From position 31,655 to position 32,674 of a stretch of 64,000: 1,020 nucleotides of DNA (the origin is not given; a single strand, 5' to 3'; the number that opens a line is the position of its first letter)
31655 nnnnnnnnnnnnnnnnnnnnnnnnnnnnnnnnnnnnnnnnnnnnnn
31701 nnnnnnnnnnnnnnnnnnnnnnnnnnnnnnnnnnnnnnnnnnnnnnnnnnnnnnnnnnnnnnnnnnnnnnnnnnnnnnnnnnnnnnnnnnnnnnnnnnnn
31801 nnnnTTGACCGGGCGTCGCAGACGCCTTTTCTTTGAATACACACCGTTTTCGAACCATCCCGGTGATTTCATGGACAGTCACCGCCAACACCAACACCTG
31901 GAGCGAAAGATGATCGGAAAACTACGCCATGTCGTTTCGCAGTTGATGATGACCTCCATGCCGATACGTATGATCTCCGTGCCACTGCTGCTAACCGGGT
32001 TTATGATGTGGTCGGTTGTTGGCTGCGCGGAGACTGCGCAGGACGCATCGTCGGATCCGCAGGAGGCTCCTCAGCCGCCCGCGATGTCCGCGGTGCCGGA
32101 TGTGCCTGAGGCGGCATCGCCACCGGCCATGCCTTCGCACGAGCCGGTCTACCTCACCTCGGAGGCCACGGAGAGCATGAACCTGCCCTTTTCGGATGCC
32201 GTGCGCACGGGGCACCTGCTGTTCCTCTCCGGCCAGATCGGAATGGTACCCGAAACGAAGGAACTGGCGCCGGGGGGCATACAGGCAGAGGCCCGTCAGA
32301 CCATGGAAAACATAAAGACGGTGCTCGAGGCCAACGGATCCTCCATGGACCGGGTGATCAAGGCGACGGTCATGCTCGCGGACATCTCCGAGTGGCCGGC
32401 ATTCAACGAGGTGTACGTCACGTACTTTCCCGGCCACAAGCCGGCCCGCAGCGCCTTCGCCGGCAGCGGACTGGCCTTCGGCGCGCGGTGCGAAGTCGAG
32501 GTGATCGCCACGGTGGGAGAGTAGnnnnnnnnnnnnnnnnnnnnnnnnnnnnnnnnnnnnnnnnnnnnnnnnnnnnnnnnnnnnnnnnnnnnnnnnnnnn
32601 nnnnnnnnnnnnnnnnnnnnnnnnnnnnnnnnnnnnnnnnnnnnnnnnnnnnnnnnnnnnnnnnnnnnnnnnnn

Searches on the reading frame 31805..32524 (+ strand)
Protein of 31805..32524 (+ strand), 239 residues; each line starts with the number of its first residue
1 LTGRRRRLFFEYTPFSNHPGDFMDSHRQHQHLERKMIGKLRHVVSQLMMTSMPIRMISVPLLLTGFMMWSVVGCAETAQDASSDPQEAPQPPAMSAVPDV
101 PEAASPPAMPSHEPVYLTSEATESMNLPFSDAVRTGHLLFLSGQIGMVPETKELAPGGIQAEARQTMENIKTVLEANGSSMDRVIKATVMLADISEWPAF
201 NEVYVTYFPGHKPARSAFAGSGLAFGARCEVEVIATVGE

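Call 3: search_protein_families(library=pfam, proteins=[window:31805-32524:+], max_evalue=0.01)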
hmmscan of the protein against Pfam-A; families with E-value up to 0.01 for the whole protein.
window:31805-32524:+ (239 aa): 1 family
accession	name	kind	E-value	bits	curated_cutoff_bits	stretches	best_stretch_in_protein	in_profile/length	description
PF01042.26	Ribonuc_L-PSP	-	1.5e-29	102.9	27.3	1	128-237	10-121/121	Endoribonuclease L-PSP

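Call 4: search_protein_families(library=ncbifam, proteins=[window:31805-32524:+], max_evalue=0.01)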
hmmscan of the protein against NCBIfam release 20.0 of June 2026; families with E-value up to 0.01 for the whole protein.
window:31805-32524:+ (239 aa): 3 families
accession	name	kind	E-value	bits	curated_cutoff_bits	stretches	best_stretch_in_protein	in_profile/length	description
TIGR00004.1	TIGR00004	subfamily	6.2e-32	110.4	106.25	1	128-236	15-124/125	Rid family detoxifying hydrolase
NF008490.0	PRK11401.1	equivalog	7.8e-17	61.4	222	1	128-236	16-126/129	enamine/imine deaminase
TIGR03610.1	RutC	equivalog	4.2e-16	59.2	169.1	1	124-236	13-125/127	pyrimidine utilization protein C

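Call 62: search_solved_structures(query=window:31910-32524:+, max_evalue=1e-10, show_alignments=1)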
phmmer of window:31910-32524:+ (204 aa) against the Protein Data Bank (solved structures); distinct sequences matched with E-value up to 1e-10: 41.
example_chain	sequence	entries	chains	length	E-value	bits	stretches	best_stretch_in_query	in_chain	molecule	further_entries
1qah_A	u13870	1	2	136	1.7e-26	96.8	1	82-203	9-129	PERCHLORIC ACID SOLUBLE PROTEIN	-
1jd1_A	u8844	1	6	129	2.6e-26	96.2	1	87-201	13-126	HYPOTHETICAL 13.9 KDA PROTEIN IN FCY2-PET117 INTERGENIC REGION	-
1nq3_A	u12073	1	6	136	2.2e-25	93.1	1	89-203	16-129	14.3 kDa perchloric acid soluble protein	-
8q3h_A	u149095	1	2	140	3.2e-25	92.6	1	86-203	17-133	2-iminobutanoate/2-iminopropanoate deaminase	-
8qou_A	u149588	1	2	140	6.1e-25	91.7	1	86-203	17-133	2-iminobutanoate/2-iminopropanoate deaminase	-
1xrg_A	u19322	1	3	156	7.3e-25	91.5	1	80-200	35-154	Putative translation initiation inhibitor, yjgF family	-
5hp7_A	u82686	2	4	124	8.5e-25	91.2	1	84-201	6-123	Reactive Intermediate Deaminase A, chloroplastic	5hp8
8qov_A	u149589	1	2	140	1e-24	90.9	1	86-203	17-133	2-iminobutanoate/2-iminopropanoate deaminase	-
8qok_A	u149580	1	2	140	1.6e-24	90.4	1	86-203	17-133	2-iminobutanoate/2-iminopropanoate deaminase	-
8qop_A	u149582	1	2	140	1.6e-24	90.3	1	86-203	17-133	2-iminobutanoate/2-iminopropanoate deaminase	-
8qoq_A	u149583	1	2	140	1.6e-24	90.3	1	86-203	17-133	2-iminobutanoate/2-iminopropanoate deaminase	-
8qos_A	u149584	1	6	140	2.1e-24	89.9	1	89-203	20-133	2-iminobutanoate/2-iminopropanoate deaminase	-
8qom_A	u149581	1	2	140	3.1e-24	89.4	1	86-203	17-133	2-iminobutanoate/2-iminopropanoate deaminase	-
3mqw_A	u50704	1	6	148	3.7e-24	89.2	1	84-201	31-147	putative Endoribonuclease L-PSP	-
3m1x_A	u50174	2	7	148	3.9e-24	89.1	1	85-201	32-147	putative Endoribonuclease L-PSP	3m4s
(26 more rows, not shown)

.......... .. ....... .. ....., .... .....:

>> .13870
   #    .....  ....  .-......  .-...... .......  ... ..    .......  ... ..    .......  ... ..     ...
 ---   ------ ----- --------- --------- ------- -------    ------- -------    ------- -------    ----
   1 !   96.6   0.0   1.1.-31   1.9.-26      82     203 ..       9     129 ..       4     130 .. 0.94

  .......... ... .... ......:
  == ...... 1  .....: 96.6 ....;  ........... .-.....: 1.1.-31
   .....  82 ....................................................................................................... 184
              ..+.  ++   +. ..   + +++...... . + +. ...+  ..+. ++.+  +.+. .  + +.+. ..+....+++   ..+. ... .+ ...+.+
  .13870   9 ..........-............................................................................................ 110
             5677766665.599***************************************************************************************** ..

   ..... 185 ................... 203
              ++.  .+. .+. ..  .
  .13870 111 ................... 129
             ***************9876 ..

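Call 91: find_encoding_contigs(protein=window:31910-32524:+, flank=5000, max_places=1)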
Protein window:31910-32524:+ (204 aa): no gene with exactly this product is on record in the collection.
